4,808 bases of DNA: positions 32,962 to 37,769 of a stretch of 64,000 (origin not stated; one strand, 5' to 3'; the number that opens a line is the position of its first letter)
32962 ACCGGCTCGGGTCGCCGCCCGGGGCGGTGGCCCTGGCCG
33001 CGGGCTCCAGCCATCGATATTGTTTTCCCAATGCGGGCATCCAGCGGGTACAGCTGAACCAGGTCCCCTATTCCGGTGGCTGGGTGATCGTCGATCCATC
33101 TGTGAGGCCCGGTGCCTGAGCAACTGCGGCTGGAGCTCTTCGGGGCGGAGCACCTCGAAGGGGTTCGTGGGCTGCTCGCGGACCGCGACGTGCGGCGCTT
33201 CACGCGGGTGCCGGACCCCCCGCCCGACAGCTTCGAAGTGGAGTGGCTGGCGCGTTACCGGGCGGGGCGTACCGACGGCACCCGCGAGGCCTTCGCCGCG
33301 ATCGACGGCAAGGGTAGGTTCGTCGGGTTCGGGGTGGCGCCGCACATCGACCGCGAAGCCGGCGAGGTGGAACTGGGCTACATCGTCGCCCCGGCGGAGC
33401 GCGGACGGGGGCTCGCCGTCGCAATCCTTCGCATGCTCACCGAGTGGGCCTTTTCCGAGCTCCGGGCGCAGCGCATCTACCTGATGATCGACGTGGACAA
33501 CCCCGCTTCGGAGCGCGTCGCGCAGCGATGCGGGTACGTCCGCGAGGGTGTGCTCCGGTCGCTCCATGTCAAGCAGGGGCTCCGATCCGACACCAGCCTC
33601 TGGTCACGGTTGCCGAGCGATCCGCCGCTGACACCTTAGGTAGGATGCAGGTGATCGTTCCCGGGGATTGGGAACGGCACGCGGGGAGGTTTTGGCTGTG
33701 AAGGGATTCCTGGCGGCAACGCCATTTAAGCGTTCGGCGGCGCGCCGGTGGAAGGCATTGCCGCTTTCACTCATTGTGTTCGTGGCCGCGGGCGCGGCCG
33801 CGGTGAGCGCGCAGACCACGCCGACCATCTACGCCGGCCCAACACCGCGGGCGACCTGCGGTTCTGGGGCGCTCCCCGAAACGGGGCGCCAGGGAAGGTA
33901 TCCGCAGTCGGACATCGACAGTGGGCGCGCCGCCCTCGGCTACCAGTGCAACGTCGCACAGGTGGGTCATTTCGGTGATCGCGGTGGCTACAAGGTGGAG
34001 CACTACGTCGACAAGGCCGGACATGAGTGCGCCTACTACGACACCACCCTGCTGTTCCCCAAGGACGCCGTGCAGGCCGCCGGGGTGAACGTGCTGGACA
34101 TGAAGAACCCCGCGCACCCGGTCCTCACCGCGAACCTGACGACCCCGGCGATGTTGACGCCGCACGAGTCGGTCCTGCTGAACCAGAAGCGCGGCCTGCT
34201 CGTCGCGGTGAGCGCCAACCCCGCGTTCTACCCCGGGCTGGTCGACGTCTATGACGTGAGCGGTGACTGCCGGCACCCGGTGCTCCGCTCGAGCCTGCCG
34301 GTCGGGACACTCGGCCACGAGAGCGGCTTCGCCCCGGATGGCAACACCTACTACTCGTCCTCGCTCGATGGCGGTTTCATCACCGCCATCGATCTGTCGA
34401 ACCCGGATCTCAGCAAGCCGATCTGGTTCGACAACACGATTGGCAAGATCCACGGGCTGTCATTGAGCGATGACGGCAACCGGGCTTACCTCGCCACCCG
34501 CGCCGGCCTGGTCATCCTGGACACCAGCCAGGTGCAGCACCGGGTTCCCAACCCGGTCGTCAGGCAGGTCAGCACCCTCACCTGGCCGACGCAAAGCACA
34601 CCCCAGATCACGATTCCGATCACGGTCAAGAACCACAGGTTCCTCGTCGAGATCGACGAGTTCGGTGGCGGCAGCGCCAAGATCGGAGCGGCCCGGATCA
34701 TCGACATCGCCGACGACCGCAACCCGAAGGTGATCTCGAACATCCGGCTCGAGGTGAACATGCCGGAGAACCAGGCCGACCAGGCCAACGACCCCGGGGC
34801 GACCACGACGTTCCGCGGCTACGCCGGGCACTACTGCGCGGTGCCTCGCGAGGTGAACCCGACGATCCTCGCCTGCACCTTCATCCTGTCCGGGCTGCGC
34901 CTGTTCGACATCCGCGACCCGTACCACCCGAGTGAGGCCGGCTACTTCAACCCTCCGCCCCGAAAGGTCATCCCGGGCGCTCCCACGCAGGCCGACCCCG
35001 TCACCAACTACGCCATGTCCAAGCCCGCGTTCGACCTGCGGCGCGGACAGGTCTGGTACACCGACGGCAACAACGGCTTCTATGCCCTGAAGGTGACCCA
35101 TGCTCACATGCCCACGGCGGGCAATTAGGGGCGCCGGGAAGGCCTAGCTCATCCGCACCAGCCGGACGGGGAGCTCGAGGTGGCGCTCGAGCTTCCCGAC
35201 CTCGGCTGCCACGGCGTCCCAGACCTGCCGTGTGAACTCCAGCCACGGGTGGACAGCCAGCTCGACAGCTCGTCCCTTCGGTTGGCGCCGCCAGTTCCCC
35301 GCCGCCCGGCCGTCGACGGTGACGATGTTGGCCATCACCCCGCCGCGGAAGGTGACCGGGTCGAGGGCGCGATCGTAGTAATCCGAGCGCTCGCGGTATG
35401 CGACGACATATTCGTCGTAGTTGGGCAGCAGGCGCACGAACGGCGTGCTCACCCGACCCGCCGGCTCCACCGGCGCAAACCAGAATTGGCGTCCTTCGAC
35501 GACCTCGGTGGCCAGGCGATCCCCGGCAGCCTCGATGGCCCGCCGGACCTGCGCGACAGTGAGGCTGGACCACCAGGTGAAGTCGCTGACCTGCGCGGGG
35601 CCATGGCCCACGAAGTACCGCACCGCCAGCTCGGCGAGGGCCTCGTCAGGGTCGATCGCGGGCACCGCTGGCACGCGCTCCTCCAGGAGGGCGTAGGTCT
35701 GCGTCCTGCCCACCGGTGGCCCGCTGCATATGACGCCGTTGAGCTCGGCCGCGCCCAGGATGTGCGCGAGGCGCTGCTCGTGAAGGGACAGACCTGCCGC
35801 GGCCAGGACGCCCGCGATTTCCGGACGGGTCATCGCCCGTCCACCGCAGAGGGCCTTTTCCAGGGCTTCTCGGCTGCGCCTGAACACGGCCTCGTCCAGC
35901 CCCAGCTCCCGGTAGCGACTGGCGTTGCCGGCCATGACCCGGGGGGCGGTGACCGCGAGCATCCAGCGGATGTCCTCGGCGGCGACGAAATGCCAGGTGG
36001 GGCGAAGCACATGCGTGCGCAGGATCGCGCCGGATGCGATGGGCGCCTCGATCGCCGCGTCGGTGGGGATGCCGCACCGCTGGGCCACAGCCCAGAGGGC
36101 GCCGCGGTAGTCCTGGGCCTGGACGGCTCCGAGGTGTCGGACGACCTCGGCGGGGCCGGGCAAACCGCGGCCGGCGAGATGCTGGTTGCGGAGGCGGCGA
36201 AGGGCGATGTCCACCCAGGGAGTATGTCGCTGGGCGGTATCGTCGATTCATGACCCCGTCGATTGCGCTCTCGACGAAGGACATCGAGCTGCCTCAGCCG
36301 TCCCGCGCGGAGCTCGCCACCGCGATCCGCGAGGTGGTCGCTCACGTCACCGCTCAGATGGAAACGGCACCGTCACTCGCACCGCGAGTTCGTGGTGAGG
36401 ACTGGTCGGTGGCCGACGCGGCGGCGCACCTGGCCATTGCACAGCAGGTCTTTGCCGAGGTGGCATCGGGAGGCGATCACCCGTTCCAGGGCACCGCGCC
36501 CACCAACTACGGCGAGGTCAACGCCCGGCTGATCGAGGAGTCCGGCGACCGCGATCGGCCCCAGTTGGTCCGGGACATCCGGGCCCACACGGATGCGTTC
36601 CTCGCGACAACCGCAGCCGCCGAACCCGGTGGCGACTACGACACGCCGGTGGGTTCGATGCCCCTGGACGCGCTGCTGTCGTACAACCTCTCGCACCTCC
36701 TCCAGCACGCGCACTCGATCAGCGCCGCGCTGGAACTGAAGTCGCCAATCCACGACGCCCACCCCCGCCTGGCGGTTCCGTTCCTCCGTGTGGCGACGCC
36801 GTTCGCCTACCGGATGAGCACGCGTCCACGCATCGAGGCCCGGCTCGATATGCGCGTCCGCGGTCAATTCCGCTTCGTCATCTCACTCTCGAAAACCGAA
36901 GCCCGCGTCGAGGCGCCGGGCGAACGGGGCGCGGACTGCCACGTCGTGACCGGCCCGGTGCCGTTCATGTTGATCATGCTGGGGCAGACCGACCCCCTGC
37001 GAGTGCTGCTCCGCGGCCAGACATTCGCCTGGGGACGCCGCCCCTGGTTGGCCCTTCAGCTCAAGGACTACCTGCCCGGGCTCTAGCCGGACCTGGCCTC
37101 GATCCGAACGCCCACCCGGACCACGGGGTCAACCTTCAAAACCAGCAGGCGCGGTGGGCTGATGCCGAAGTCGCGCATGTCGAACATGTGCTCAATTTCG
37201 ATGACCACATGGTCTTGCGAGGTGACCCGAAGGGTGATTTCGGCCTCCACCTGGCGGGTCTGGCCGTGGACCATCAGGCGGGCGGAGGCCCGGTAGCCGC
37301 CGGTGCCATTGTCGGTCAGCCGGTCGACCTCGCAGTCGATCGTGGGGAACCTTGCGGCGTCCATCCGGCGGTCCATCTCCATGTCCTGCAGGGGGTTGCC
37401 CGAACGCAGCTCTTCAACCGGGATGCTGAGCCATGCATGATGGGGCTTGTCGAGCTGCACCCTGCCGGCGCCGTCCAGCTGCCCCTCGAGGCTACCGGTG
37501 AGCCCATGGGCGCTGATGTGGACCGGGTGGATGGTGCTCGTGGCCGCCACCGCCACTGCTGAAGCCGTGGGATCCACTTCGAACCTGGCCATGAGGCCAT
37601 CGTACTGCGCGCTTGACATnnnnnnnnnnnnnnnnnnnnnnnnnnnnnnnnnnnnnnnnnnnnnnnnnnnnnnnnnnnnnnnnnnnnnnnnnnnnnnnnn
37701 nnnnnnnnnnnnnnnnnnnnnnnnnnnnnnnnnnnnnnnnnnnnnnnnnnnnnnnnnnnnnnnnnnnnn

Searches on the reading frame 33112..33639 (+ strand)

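Call 14: search_protein_families(library=pfam, proteins=[window:33112-33639:+], max_evalue=0.001)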
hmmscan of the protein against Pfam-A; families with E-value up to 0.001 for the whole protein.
window:33112-33639:+ (175 aa): 4 families
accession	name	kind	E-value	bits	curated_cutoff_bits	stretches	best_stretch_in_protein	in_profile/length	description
PF13302.13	Acetyltransf_3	-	1.6e-22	81.1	25.4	1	5-142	2-137/138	Acetyltransferase (GNAT) domain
PF00583.31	Acetyltransf_1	-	8e-14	52.4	20.7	1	39-142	14-116/116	Acetyltransferase (GNAT) family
PF13523.12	Acetyltransf_8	-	1.5e-07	31.6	27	1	75-146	69-141/145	Acetyltransferase (GNAT) domain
PF13508.13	Acetyltransf_7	-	2.5e-05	25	27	1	61-143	6-83/84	Acetyltransferase (GNAT) domain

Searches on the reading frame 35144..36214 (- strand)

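Call 14: search_protein_families(library=pfam, proteins=[window:35144-36214:-], max_evalue=0.001)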
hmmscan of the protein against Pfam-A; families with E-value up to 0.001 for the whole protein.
window:35144-36214:- (356 aa): 1 family
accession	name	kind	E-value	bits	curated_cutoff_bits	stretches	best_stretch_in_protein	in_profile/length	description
PF06224.18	AlkZ-like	-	4.3e-60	204.5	25.9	1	25-344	1-328/329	DNA glycosylase AlkZ-like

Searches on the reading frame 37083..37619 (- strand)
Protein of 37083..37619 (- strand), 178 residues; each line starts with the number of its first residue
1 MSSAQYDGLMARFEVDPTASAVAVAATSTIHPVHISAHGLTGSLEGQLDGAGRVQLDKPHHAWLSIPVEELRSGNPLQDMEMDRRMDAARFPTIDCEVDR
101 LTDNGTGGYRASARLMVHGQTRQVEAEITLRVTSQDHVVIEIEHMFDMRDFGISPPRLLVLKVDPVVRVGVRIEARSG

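Call 14: search_protein_families(library=pfam, proteins=[window:37083-37619:-], max_evalue=0.001)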
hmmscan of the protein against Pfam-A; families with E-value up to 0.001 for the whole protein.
window:37083-37619:- (178 aa): 1 family
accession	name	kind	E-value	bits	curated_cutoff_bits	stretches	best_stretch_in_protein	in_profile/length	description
PF04264.18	YceI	-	5.2e-12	46.8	23.7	1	13-175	1-150/150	YceI-like domain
